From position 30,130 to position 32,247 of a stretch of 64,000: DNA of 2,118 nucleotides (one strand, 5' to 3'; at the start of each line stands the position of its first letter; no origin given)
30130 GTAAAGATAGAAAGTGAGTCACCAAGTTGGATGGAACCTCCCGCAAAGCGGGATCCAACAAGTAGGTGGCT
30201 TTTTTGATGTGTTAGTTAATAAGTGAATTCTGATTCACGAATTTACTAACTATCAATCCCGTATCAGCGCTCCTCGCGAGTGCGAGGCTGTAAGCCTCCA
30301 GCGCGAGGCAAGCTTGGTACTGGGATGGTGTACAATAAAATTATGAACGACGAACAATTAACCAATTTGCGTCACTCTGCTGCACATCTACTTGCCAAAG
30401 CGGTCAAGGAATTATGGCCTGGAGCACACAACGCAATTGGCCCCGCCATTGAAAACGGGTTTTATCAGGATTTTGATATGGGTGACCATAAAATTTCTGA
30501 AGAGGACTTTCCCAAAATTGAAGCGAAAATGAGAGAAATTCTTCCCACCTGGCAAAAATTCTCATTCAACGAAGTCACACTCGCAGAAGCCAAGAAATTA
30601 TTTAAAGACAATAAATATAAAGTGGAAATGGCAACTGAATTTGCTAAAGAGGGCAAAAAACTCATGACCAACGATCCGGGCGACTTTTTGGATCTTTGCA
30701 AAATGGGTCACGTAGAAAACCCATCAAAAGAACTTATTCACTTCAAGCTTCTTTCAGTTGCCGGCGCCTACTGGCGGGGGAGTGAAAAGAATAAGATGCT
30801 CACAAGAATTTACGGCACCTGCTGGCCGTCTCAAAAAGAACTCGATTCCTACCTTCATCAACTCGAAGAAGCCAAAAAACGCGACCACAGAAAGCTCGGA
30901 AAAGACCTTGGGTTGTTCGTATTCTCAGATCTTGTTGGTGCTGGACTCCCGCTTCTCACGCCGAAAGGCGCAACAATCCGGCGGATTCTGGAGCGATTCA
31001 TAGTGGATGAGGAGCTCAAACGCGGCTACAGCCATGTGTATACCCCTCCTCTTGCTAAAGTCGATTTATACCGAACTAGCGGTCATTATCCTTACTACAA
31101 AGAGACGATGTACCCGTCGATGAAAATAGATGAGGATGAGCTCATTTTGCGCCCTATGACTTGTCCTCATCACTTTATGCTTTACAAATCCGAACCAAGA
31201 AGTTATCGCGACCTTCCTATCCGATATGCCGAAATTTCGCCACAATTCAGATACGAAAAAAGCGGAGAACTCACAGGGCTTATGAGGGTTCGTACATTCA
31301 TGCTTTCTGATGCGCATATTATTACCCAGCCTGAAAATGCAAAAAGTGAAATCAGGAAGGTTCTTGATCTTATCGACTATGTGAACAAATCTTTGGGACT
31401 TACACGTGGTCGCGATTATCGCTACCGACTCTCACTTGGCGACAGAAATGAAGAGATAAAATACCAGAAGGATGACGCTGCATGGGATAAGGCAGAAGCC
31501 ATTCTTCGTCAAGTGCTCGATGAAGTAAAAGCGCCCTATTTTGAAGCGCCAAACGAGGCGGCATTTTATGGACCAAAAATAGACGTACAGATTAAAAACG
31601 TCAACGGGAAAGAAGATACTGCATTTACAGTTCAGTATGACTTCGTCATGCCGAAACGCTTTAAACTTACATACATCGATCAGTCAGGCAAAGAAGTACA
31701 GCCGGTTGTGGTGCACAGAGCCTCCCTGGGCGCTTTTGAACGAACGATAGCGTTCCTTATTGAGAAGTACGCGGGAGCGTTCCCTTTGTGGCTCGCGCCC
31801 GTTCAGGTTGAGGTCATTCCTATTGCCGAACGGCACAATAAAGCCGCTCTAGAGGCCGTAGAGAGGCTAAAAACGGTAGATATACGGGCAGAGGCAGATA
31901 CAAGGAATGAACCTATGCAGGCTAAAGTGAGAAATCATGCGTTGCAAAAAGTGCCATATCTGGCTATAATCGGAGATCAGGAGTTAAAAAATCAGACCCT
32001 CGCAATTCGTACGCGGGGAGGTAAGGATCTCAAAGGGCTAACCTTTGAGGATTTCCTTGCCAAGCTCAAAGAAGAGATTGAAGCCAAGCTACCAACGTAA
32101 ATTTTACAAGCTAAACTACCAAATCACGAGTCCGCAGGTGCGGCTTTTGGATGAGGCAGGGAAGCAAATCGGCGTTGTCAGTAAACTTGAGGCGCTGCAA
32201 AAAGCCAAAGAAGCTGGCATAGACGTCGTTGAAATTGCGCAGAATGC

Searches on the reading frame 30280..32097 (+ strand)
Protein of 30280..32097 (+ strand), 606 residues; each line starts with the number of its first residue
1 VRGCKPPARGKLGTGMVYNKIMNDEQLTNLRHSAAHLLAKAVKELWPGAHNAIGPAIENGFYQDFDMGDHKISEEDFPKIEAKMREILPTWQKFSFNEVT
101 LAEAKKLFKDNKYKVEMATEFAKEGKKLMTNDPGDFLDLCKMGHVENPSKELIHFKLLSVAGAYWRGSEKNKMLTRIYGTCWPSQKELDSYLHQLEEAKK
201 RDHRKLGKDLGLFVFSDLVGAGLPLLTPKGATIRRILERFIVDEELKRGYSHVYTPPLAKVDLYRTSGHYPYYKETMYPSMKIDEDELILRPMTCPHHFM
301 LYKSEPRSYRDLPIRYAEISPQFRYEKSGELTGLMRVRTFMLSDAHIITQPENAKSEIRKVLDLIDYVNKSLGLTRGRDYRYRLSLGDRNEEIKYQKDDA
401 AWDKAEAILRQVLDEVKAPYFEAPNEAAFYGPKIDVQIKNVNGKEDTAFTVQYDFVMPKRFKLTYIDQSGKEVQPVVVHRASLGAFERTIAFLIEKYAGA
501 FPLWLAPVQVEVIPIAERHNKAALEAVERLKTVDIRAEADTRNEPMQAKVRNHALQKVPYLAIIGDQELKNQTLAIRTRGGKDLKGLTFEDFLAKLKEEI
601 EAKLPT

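Call 44: search_protein_families(library=pfam, proteins=[window:30280-32097:+], max_evalue=0.001)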
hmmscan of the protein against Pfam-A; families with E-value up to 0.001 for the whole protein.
window:30280-32097:+ (606 aa): 3 families
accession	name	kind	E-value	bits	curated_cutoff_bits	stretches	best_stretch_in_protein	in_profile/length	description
PF00587.30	tRNA-synt_2b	-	1.8e-35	123.1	29.3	1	284-497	6-179/179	tRNA synthetase class II core domain (G, H, P, S and T)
PF03129.25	HGTP_anticodon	-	2.7e-19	69.5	21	1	509-599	1-94/94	Anticodon binding domain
PF07973.19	tRNA_SAD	-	6.1e-05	23.4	24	1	134-178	7-44/44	Threonyl and Alanyl tRNA synthetase second additional domain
